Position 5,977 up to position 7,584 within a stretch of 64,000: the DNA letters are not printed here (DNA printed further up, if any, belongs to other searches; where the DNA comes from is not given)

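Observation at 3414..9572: Accessory islet between yifL and cyaY encoding a tandem family of secreted repeat proteins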

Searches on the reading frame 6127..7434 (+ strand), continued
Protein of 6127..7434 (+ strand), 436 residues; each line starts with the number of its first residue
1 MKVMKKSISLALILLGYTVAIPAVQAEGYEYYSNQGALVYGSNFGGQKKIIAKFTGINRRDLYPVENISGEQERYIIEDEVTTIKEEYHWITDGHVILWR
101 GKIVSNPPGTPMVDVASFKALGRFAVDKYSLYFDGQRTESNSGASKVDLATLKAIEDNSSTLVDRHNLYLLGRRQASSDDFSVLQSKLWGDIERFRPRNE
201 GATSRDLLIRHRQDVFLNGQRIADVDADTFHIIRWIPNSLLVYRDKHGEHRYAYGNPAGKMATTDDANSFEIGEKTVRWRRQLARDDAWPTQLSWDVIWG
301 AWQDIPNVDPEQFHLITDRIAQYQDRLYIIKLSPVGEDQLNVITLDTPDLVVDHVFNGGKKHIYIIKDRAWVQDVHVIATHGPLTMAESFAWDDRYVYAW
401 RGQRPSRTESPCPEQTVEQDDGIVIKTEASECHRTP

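Call 66: find_encoding_contigs(protein=P0111, flank=8000, max_places=2)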
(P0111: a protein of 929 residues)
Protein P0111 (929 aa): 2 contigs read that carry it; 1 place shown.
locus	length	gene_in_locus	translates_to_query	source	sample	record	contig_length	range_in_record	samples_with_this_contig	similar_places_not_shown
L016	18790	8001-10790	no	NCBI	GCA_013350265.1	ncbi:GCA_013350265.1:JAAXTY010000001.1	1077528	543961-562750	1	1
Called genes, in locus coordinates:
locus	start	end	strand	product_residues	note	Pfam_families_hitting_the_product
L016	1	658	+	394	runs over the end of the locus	-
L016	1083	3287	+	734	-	PF03477:ATP-cone, PF13597:NRDD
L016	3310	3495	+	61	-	PF13597:NRDD (weak)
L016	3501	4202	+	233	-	PF13353:Fer4_12, PF04055:Radical_SAM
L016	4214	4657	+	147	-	PF22811:Zn_ribbon_NrdR, PF03477:ATP-cone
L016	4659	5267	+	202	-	PF00702:Hydrolase, PF13419:HAD_2, PF13242:Hydrolase_like (weak)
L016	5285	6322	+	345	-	-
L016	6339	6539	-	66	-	-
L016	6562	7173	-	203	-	PF21176:RecR_HhH, PF01751:Toprim, PF13662:Toprim_4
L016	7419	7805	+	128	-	PF03013:Pyr_excise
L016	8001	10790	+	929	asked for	PF13248:Zn_ribbon_3 (weak), PF13644:DKNYY, PF00929:RNase_T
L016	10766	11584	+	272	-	PF13643:DUF4145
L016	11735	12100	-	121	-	-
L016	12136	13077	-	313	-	PF01795:Methyltransf_5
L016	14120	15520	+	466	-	PF19295:SufBD_N, PF01458:SUFBD_core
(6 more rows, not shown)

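Call 70: profile_search(alignment_id=A3)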
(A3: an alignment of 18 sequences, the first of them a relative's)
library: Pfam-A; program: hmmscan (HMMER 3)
A. the first sequence (929 residues): domains with independent E <= 10: 18; with E <= 0.001: 9
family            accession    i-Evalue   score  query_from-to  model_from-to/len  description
DKNYY             PF13644.11    1.8e-33   116.6     311-438         1-140/141  DKNYY family
DKNYY             PF13644.11    5.1e-18    66.5     255-322        71-140/141  DKNYY family
DKNYY             PF13644.11    1.6e-15    58.4     106-254         1-139/141  DKNYY family
RNase_T           PF00929.31    4.2e-14    53.8     692-842         2-164/164  Exonuclease
DKNYY             PF13644.11    1.6e-10    42.2      39-110        59-133/141  DKNYY family
DKNYY             PF13644.11    1.4e-08    35.9     610-720         1-108/141  DKNYY family
DKNYY             PF13644.11    2.4e-08    35.1     554-651        62-141/141  DKNYY family
Zn_ribbon_3       PF13248.11    8.3e-06    25.5       1-23          2-24/26  zinc-ribbon domain
DNA_pol_A_exo1    PF01612.26    0.00074    19.8     759-818        66-127/173  3'-5' exonuclease
Zn_Ribbon_1       PF13240.11      0.004    17.3       3-22          1-20/23  zinc-ribbon domain
DUF6939           PF22075.2       0.037    14.2     718-762        31-75/167  Family of unknown function (DUF6939)
RasGAP_C          PF03836.20      0.064    13.8     511-612        16-112/137  RasGAP C-terminus
DZR               PF12773.13       0.09    13.4       4-23          1-20/45  Double zinc ribbon
DUF7695           PF24749.2        0.16    12.2      11-30          2-21/58  Domain of unknown function (DUF7695)
Zn_ribbon_ACC     PF17848.7        0.18    12.4      16-33          2-19/26  Acetyl-CoA carboxylase zinc finger domain
UPF0547           PF10571.15        1.7     9.3       2-22          1-21/26  Uncharacterised protein family UPF0547
ZZ_ADA2           PF25299.1         2.4     8.8       4-22          1-19/48  ADA2 ZZ-type zing finger
zf-BED            PF02892.21        3.4     8.2      11-28         12-29/44  BED zinc finger
B. every sequence of the alignment scanned on its own (18 sequences): families by number of members that match
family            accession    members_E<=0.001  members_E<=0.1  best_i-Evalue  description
DKNYY             PF13644.11                17              17        1.8e-33  DKNYY family
SLH               PF00395.25                 2               2        4.3e-13  S-layer homology domain
RNase_T           PF00929.31                 1               1        4.2e-14  Exonuclease
Ank_2             PF12796.13                 1               1        3.9e-11  Ankyrin repeats (3 copies)
Ank_4             PF13637.12                 1               1        5.0e-08  Ankyrin repeats (many copies)
Zn_ribbon_3       PF13248.11                 1               1        8.3e-06  zinc-ribbon domain
Ank               PF00023.36                 1               1        4.6e-05  Ankyrin repeat
DNA_pol_A_exo1    PF01612.26                 1               1        7.4e-04  3'-5' exonuclease
Ank_5             PF13857.12                 1               1        8.5e-04  Ankyrin repeats (many copies)
ANK_LRRK2         PF23745.1                  0               1        1.7e-03  LRRK2 ANK repeat
Ank_3             PF13606.12                 0               1        3.3e-03  Ankyrin repeat
Zn_Ribbon_1       PF13240.11                 0               1        4.0e-03  zinc-ribbon domain
DUF6939           PF22075.2                  0               1        3.7e-02  Family of unknown function (DUF6939)
RasGAP_C          PF03836.20                 0               1        6.4e-02  RasGAP C-terminus
DUF5783           PF19095.5                  0               1        6.5e-02  Family of unknown function (DUF5783)
RCR               PF12273.13                 0               1        8.9e-02  Chitin synthesis regulation, resistance to Congo red
DZR               PF12773.13                 0               1        9.0e-02  Double zinc ribbon

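Call 77: search_solved_structures(query=A1, max_evalue=1)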
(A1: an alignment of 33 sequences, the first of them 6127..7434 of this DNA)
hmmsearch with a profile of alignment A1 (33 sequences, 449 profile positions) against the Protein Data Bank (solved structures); distinct sequences matched with E-value up to 1: 0.

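Call 80: find_encoding_contigs(protein=P0067, flank=8000, max_places=2)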
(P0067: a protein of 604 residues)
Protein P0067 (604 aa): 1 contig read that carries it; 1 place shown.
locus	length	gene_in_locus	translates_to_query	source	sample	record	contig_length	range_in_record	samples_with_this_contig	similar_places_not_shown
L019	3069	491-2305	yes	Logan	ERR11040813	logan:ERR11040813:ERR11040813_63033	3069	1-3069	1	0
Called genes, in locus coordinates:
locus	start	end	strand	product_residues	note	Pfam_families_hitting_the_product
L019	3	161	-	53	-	?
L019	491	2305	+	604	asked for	PF13644:DKNYY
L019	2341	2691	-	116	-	PF05899:Cupin_3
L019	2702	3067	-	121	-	?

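Call 81: find_encoding_contigs(protein=P0065, flank=8000, max_places=2)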
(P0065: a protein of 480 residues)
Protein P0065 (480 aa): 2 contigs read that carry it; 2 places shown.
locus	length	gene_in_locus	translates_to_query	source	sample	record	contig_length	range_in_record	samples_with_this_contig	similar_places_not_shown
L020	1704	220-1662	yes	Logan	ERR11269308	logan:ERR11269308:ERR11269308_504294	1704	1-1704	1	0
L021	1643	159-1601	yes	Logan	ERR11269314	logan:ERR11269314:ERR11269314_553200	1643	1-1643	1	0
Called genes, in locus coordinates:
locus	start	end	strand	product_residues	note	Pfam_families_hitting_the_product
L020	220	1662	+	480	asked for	PF13644:DKNYY (weak)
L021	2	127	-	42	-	?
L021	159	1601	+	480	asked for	PF13644:DKNYY (weak)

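Call 85: find_related_loci(query=A1, collection=genome_contigs, flank=8000)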
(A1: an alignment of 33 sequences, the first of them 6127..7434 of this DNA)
Query A1 (436 aa) in genome_contigs; peptide patterns used: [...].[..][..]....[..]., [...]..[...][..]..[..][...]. (x = any residue, [..] = any of these).
37 stretches matched a pattern; 11 encode a relative of the query (tblastn E <= 1e-3); 11 distinct loci.
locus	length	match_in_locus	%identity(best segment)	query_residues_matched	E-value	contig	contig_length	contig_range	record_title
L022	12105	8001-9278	87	1-436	0e+0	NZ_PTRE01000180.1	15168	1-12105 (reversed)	Escherichia sp. MOD1-EC7003 MOD1-EC7003_180_length_15168_cov_133, whole genome shotgun sequence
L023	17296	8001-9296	61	1-434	0e+0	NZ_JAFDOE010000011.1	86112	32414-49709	Citrobacter sp. FP75 contig11, whole genome shotgun sequence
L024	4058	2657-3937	54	2-433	4e-155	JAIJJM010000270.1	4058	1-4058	MAG: Collinsella sp. isolate Map_57_008 contig_100_3222, whole genome shotgun sequence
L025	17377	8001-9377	40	21-416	5e-85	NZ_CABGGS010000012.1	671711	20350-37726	Klebsiella spallanzanii isolate SB6411, whole genome shotgun sequence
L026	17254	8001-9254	35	29-413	3e-67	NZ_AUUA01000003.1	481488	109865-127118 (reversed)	Leminorella grimontii ATCC 33999 = DSM 5078 G544DRAFT_scaffold00003.3_C, whole genome shotgun sequence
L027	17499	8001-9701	36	88-436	2e-61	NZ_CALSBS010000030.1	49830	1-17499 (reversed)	Pseudocitrobacter vendiensis strain CPO20170097T, whole genome shotgun sequence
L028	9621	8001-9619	66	2-415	4e-60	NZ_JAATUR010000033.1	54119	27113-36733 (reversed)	Escherichia coli strain SCPM-O-B-8794 33length=54119, whole genome shotgun sequence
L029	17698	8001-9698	35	88-435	8e-59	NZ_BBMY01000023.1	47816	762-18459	Escherichia albertii NBRC 107761 = DSM 17582 strain NBRC 107761, whole genome shotgun sequence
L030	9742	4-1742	38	88-398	3e-56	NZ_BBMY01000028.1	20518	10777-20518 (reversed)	Escherichia albertii NBRC 107761 = DSM 17582 strain NBRC 107761, whole genome shotgun sequence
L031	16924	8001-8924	36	88-398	7e-56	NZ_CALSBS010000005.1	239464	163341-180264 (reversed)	Pseudocitrobacter vendiensis strain CPO20170097T, whole genome shotgun sequence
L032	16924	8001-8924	38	88-398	7e-56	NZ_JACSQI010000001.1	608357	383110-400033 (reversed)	Escherichia whittamii strain Sa2BVA5 NODE_1_length_608357_cov_8.774854, whole genome shotgun sequence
